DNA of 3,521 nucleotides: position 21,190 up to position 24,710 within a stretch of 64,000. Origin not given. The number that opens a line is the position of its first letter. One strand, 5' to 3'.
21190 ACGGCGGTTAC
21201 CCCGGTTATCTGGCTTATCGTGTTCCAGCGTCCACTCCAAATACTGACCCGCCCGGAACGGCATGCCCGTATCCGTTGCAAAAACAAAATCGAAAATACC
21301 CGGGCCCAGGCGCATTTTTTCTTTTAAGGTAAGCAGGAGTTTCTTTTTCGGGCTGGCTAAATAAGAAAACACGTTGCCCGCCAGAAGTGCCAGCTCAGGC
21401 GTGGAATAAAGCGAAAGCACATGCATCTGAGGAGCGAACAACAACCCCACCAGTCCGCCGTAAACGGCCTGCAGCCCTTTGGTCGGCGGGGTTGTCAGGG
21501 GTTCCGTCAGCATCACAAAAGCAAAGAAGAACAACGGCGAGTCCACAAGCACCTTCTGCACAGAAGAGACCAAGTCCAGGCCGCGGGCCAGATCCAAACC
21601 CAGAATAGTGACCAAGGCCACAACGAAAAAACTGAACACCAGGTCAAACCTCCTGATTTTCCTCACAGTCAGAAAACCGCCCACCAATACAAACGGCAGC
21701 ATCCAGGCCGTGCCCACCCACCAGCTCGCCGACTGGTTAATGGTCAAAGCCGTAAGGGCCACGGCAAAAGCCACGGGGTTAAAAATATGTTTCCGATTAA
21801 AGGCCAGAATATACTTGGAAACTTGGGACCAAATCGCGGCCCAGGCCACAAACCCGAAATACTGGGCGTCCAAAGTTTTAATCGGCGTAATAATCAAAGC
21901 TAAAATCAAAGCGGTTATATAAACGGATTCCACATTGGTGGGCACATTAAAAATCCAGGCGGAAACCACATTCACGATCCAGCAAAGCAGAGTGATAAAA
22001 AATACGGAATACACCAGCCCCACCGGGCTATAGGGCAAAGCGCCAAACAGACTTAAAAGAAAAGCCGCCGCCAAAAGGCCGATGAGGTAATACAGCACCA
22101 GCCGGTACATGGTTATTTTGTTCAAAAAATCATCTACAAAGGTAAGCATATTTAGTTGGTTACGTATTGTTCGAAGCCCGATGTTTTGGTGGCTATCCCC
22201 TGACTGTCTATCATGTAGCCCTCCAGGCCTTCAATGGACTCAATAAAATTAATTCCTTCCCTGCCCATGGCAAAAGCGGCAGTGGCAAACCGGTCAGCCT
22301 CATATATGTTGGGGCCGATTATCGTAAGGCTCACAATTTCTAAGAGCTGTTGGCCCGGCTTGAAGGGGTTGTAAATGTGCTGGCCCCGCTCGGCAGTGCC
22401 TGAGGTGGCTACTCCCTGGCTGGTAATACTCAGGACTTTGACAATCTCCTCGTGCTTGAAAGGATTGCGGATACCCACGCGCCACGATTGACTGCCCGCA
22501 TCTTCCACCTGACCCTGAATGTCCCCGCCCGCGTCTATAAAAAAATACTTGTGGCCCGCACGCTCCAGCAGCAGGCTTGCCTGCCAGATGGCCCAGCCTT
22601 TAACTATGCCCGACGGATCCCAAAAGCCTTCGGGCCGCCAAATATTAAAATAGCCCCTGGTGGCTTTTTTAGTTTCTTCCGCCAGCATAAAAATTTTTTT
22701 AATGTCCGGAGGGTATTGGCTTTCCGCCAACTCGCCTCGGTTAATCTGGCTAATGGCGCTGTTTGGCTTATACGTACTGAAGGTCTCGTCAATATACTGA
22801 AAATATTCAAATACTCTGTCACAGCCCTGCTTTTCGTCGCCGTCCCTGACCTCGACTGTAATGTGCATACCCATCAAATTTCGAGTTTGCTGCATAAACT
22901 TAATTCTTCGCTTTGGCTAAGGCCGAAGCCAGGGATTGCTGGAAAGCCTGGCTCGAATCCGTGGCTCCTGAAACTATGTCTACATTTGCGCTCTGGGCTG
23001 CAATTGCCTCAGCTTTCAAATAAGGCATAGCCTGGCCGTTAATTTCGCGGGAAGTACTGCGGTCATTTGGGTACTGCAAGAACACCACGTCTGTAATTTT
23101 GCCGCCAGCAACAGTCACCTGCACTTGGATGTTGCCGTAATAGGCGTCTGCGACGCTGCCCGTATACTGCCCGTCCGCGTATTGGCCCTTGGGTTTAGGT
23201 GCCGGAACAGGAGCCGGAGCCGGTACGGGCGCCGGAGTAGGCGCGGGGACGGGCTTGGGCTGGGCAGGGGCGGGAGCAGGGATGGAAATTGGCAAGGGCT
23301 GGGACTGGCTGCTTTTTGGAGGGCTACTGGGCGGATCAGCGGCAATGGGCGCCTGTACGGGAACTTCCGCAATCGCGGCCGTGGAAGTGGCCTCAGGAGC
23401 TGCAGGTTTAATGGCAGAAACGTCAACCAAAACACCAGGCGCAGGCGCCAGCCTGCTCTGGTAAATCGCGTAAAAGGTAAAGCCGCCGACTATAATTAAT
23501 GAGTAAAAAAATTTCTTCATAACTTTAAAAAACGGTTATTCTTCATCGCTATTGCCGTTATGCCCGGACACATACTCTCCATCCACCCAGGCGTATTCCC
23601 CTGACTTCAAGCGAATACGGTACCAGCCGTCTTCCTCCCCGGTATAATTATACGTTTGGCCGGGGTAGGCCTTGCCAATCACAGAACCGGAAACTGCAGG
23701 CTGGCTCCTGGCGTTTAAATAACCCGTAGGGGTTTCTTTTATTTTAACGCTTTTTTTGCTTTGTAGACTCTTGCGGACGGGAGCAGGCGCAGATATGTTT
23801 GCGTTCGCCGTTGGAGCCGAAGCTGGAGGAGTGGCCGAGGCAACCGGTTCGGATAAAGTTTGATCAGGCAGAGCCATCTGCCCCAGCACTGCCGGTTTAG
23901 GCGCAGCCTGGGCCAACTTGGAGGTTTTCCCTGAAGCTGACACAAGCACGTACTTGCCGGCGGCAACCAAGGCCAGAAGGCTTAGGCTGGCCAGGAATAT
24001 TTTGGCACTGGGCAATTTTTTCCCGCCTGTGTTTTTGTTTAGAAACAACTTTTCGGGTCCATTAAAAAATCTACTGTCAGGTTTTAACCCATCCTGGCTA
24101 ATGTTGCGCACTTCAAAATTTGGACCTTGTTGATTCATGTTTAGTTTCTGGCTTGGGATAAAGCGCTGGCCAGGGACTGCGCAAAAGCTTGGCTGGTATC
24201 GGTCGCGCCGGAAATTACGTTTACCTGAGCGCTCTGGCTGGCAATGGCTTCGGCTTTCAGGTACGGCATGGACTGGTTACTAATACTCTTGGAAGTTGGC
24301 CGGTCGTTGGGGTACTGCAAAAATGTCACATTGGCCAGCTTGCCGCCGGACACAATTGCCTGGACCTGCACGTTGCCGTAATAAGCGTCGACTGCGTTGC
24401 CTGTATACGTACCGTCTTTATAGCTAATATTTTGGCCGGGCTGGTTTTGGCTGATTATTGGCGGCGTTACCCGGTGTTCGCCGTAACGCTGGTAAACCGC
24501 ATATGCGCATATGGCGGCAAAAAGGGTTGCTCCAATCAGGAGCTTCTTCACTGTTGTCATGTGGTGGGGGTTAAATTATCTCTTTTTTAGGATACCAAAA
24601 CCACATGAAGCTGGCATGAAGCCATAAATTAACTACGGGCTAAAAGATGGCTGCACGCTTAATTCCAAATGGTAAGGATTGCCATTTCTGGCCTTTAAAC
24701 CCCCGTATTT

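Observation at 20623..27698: Putative flavin-based trans-envelope electron-transfer module under an OmpR-type two-component system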

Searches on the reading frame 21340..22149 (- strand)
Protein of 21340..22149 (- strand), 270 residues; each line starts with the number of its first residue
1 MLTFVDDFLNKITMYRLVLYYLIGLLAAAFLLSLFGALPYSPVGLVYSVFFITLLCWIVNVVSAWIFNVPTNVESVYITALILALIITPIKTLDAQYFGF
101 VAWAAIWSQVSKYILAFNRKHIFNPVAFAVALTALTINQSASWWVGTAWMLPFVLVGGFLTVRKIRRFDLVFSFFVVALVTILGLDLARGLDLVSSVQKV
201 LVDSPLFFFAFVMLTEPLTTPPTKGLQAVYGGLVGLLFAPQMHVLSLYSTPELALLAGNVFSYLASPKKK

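Call 29: search_solved_structures(query=A2, max_evalue=10, show_alignments=3)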
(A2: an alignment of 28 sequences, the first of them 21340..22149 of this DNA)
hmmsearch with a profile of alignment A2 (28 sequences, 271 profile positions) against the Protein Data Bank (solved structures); distinct sequences matched with E-value up to 10: 1.
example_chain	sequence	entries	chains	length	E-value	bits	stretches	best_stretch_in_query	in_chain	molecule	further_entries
8ahx_D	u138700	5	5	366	3.9e-05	26.5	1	155-260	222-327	Ion-translocating oxidoreductase complex subunit D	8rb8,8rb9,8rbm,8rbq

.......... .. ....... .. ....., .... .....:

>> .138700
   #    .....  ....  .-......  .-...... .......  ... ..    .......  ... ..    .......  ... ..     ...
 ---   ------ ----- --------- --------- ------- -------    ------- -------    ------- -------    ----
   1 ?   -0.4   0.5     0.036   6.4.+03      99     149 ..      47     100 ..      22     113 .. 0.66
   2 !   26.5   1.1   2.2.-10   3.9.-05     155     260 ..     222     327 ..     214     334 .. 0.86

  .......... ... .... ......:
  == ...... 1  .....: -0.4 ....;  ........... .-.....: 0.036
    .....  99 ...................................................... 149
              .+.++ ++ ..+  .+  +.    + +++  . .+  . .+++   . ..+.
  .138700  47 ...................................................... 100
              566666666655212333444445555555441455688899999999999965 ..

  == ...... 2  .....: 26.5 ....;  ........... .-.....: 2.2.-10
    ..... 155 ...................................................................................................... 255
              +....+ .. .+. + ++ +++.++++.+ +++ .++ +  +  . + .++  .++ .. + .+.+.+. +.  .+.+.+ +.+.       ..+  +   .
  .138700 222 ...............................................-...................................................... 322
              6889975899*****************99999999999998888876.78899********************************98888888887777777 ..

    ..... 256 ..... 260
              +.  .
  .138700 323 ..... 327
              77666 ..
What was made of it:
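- Profile match to RnfD 8ahx_D, E 3.9e-5 (call 29).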

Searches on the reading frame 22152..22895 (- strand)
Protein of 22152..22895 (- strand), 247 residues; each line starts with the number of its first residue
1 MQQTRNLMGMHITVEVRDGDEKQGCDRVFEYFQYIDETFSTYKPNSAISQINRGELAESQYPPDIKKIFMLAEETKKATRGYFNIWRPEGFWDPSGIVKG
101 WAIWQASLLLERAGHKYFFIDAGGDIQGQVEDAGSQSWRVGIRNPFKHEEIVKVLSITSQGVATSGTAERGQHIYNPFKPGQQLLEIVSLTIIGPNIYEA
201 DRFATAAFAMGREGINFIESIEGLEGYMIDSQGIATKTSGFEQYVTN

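Call 3: search_protein_families(library=pfam, proteins=[window:22152-22895:-], max_evalue=0.01)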
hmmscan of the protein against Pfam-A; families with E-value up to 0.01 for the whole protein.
window:22152-22895:- (247 aa): 1 family
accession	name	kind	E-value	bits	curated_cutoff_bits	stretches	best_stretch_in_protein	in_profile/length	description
PF02424.20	ApbE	-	3e-33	115.9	25.6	2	93-226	127-264/266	ApbE family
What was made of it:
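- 22152..22895 (-): Compact ApbE-family FAD:protein FMN transferase with no leader peptide (247 aa, or 240 aa from the second ATG). Pfam ApbE E 3e-33 (call 3).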

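Call 4: search_protein_families(library=ncbifam, proteins=[window:22152-22895:-], max_evalue=0.01)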
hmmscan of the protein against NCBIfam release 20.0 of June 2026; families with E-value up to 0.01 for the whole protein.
window:22152-22895:- (247 aa): 1 family
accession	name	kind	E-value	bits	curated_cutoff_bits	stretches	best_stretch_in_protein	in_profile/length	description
NF007774.0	PRK10461.1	equivalog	8.9e-15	54.4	498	1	82-239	171-337/351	FAD:protein FMN transferase ApbE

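Call 40: search_solved_structures(query=window:22152-22895:-, max_evalue=0.001, show_alignments=3)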
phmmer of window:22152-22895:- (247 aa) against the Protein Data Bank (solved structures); distinct sequences matched with E-value up to 0.001: 12.
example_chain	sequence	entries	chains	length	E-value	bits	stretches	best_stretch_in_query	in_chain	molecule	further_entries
4xgw_A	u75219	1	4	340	6.6e-14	55.1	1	82-239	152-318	FAD:protein FMN transferase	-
2o18_A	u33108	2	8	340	2.4e-13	53.3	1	82-239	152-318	Thiamine biosynthesis lipoprotein apbE | FAD:protein FMN transferase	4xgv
3pnd_A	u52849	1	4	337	5.3e-13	52.1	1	87-243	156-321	Thiamine biosynthesis lipoprotein ApbE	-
4xgx_A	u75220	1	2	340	1.2e-12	51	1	82-239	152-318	FAD:protein FMN transferase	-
7esa_A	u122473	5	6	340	5.7e-09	38.9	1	95-242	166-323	FAD:protein FMN transferase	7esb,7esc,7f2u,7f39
6nxi_A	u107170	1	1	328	1.3e-07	34.4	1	88-215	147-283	FAD:protein FMN transferase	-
1vrm_A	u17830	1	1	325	2.8e-07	33.4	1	93-212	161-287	hypothetical protein TM1553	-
6nxj_A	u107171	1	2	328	1.4e-06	31.1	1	88-215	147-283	FAD:protein FMN transferase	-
5mgy_H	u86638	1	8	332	2.4e-06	30.3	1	95-243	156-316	FAD:protein FMN transferase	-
4xdt_A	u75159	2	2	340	4.7e-05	26.1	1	119-224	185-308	FAD:protein FMN transferase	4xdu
4ifu_A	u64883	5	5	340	0.00015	24.4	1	119-224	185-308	FAD:protein FMN transferase | Thiamine biosynthesis lipoprotein ApbE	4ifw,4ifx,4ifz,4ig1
7mgt_A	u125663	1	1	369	0.00018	24.2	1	119-214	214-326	FAD:protein FMN transferase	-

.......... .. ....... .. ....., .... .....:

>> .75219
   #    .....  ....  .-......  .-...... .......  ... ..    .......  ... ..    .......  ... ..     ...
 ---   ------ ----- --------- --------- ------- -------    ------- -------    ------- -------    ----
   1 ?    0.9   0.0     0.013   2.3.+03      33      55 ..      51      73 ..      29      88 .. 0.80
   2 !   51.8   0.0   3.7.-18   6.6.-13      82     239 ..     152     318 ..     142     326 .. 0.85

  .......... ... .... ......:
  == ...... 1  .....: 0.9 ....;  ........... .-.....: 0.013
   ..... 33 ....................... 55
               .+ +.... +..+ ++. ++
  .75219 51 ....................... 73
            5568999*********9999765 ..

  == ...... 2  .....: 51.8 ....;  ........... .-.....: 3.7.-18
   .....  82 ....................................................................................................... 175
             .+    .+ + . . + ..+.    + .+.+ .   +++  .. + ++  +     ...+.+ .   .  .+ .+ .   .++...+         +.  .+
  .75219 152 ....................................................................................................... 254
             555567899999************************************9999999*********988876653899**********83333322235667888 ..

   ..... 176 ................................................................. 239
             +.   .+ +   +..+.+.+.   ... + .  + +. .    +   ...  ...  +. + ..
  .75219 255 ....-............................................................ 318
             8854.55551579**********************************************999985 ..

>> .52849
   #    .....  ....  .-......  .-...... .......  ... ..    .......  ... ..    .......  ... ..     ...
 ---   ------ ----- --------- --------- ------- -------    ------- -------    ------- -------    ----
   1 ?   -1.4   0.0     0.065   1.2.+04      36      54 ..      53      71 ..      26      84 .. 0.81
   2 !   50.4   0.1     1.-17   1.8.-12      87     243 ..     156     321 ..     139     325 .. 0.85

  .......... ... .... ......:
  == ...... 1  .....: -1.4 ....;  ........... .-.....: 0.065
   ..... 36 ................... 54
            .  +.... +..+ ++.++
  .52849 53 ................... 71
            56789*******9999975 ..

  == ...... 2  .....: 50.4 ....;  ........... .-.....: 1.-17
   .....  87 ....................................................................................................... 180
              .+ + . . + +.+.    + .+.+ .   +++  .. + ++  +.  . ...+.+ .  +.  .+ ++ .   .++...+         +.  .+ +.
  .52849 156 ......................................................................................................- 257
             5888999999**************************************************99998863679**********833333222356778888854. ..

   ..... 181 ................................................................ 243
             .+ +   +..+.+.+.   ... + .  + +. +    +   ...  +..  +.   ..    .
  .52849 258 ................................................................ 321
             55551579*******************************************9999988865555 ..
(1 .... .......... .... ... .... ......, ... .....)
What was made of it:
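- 22152..22895 (-): It aligns to E. coli and Salmonella ApbE structures with the motifs STYK..S, KGWA, GGD, TSG, HIYNP and EADxxxT retained (call 40).
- On ApbE-family FAD:protein FMN transferase: Aligned to 4xgw/2o18/3pnd with STYK..S, KGWA, GGD, TSG, H(I/V)xxP and EADxxxT retained (call 40).
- The ApbE motifs are retained (call 40).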

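Call 79: find_homologous_proteins(query=window:22152-22895:-, max_evalue=1e-10)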
Query window:22152-22895:- (247 aa): 7998 proteins with E <= 1e-10 among 8000 candidates; the best 120 are listed.
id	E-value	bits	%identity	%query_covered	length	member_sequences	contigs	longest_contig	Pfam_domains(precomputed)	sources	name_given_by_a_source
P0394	4.2e-152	523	95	97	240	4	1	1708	PF02424.21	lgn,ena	-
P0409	6.3e-121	420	77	97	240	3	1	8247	PF02424.21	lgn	-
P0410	4.0e-120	418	71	100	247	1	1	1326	PF02424.21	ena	-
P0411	6.9e-119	414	72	100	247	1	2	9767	PF02424.21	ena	-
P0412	5.7e-116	404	71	100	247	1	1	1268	PF02424.21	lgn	-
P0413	6.6e-116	404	72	100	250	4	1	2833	PF02424.21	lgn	-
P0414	1.7e-112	393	71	98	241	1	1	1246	PF02424.21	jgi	jgi:thiamine biosynthesis lipoprotein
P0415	2.1e-108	379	66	99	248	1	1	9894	PF02424.21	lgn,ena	-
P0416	1.3e-107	377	67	100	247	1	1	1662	PF02424.21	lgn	-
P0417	6.2e-105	368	66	99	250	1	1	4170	PF02424.21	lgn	-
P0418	5.0e-103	362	65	100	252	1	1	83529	PF02424.21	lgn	-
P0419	1.1e-102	361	68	96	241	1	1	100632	PF02424.21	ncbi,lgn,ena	-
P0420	1.6e-102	360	66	97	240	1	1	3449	PF02424.21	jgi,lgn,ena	-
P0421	6.0e-102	358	66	100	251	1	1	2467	PF02424.21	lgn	-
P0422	1.1e-100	354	65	96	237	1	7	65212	PF02424.21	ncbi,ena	-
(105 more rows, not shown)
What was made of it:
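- On ApbE-family FAD:protein FMN transferase: The closest 120 homologs are 236-271 aa (call 79).
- Tried and rejected: Rosetta-stone search for the cassette ApbE fused to a domain of known compartment (call 79).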

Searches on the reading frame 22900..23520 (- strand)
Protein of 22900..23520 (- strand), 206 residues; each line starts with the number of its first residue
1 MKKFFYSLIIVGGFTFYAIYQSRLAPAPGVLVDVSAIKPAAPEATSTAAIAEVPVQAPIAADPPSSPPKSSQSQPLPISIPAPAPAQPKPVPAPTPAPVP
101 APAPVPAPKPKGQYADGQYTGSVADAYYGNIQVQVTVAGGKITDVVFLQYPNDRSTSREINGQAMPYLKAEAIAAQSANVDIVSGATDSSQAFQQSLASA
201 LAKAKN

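Call 3: search_protein_families(library=pfam, proteins=[window:22900-23520:-], max_evalue=0.01)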
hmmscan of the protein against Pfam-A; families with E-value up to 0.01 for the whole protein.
window:22900-23520:- (206 aa): 1 family
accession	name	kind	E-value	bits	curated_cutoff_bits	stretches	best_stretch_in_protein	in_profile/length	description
PF04205.19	FMN_bind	-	1.8e-10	41.7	22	1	127-201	2-76/77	FMN-binding domain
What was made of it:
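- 22900..23520 (-): Long-tether FMN_bind carrier (206 aa): N-terminal anchor, about 92-aa Pro/Ala/Ser/Thr-rich linker, FMN_bind domain with the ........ motif. It occupies the position of the cassette's universal NqrC/RnfG-like subunit. Pfam FMN_bind E 1.8e-10 (call 3).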

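Call 4: search_protein_families(library=ncbifam, proteins=[window:22900-23520:-], max_evalue=0.01)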
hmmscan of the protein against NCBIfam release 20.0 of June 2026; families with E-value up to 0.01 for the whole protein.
window:22900-23520:- (206 aa): 2 families
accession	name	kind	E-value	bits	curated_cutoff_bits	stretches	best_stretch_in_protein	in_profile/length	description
NF041941.1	lipo_FMN_PplA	exception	0.0027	16.9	325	0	170-195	129-155/302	extracellular electron transfer flavoprotein PplA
NF037973.1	metallo_SslE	exception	0.004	14.5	3000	1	66-111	35-79/1519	lipoprotein metalloprotease SslE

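Call 59: search_solved_structures(query=window:22900-23520:-, max_evalue=1, show_alignments=2)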
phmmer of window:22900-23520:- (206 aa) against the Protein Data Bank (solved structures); distinct sequences matched with E-value up to 1: 8.
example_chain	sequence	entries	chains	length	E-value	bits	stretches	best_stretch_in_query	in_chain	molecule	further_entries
8p2a_A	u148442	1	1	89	4.5e-15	59.1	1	119-204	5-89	FMN-binding domain-containing protein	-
8p2b_A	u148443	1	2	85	0.00027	23.9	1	123-204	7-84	Clostridiaceae bacterium FMN4 domain 1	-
3o6u_A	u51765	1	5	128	0.002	21.1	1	116-202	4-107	uncharacterized protein CPE2226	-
9qm4_A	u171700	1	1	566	0.01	18.8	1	87-179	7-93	FAD dependent monooxygenase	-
8pel_I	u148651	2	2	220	0.042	16.8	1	77-125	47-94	Putative exosome 3'->5 protein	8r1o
23px_A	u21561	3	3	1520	0.052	16.5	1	65-112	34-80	Putative lipoprotein AcfD homolog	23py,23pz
7pnt_1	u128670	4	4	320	0.17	14.8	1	22-109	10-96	28S ribosomal protein S35, mitochondrial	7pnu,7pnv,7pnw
6j0u_A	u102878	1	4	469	0.71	12.8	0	67-112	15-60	Type 1 modular polyketide synthase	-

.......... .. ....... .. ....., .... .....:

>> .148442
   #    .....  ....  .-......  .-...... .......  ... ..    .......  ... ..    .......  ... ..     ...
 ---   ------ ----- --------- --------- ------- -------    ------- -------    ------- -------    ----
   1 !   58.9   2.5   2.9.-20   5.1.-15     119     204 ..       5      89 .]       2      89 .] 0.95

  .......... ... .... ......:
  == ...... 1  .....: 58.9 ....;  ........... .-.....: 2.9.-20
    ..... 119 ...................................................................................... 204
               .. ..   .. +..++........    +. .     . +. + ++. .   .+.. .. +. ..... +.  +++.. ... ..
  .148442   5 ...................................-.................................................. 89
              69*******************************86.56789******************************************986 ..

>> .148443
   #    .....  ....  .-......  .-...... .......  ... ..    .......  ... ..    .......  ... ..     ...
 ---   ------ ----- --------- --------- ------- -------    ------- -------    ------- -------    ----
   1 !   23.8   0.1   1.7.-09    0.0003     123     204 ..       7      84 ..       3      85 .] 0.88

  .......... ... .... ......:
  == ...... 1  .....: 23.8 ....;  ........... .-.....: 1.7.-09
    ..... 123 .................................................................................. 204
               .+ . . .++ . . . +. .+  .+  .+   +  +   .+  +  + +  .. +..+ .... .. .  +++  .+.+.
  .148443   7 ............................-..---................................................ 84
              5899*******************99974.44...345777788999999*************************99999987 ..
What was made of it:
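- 22900..23520 (-): 8p2a E 4.5e-15 with SGAT aligned (call 59).
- On FMN_bind (PF04205) ApbE substrates (NqrC/RnfG/PplA type): It aligns with 8p2a (call 59).
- Checked: This aligns with the flavinylated motif of a solved, experimentally flavinylated domain (8p2a, E 4.5e-15, call 59).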

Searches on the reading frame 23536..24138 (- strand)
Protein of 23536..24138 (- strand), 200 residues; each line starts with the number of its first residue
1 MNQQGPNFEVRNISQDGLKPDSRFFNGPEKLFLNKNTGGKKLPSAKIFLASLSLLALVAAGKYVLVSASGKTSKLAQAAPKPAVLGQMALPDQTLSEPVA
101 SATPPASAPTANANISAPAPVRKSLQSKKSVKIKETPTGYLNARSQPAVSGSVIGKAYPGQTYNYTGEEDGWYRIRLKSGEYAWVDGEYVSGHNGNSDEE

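Call 3: search_protein_families(library=pfam, proteins=[window:23536-24138:-], max_evalue=0.01)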
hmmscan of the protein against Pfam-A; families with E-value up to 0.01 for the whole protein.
window:23536-24138:- (200 aa): 3 families
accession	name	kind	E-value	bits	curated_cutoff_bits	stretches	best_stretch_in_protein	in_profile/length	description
PF08239.17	SH3_3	-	5.5e-13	49.3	27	1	140-191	2-54/54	Bacterial SH3 domain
PF06347.19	SH3_4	-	0.0013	18.9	24.1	1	140-192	4-56/56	Bacterial SH3 domain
PF19590.4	TrbL_3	-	0.0072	15.7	23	1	47-128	256-336/379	TrbL/VirB6 plasmid conjugal transfer like protein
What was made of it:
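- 23536..24138 (-): Single-pass membrane protein with an extracytoplasmic bacterial SH3 domain (200 aa). Pfam SH3_3 E 5.5e-13, residues 140-191 (call 3).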

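Call 4: search_protein_families(library=ncbifam, proteins=[window:23536-24138:-], max_evalue=0.01)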
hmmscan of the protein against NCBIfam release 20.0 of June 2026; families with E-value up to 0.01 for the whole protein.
window:23536-24138:- (200 aa): 5 families
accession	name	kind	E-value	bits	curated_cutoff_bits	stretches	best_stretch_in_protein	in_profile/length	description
NF040678.1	EntFM_CwpFM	equivalog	5.2e-06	25.7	720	1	137-191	221-274/430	enterotoxin EntFM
NF040677.1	wall_bind_EntC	exception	6.4e-05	21.9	770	1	138-190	30-82/422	cell wall-binding protein EntC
NF040675.1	wall_bind_EntD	exception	0.00034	19.9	590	1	138-190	30-81/310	cell wall-binding protein EntD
NF040670.1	wall_bind_EntA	exception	0.0036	16.8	560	1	138-190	30-81/291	cell wall-binding protein EntA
TIGR03900.1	prc_long_Delta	hypoth_equivalog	0.0093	13.9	660.95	0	135-195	794-854/973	MXAN_5808 family serine peptidase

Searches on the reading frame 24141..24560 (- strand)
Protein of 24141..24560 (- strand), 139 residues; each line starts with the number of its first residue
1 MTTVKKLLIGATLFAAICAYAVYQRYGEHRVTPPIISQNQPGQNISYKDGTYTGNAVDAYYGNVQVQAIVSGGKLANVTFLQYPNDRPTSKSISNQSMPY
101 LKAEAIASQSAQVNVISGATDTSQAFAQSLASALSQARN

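Call 3: search_protein_families(library=pfam, proteins=[window:24141-24560:-], max_evalue=0.01)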
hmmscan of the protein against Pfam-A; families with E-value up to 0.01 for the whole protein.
window:24141-24560:- (139 aa): 1 family
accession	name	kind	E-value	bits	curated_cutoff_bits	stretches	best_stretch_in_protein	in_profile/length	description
PF04205.19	FMN_bind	-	4.6e-07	30.8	22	1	60-134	2-76/77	FMN-binding domain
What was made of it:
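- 24141..24560 (-): Short-tether FMN_bind carrier (139 aa): N-terminal anchor, about 25-aa linker, FMN_bind domain with the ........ flavinylation motif. Pfam FMN_bind E 4.6e-7, 30.8 bits against a gathering score of 22 (call 3).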

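Call 4: search_protein_families(library=ncbifam, proteins=[window:24141-24560:-], max_evalue=0.01)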
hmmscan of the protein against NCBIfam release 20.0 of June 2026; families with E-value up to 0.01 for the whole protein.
window:24141-24560:- (139 aa): 0 families
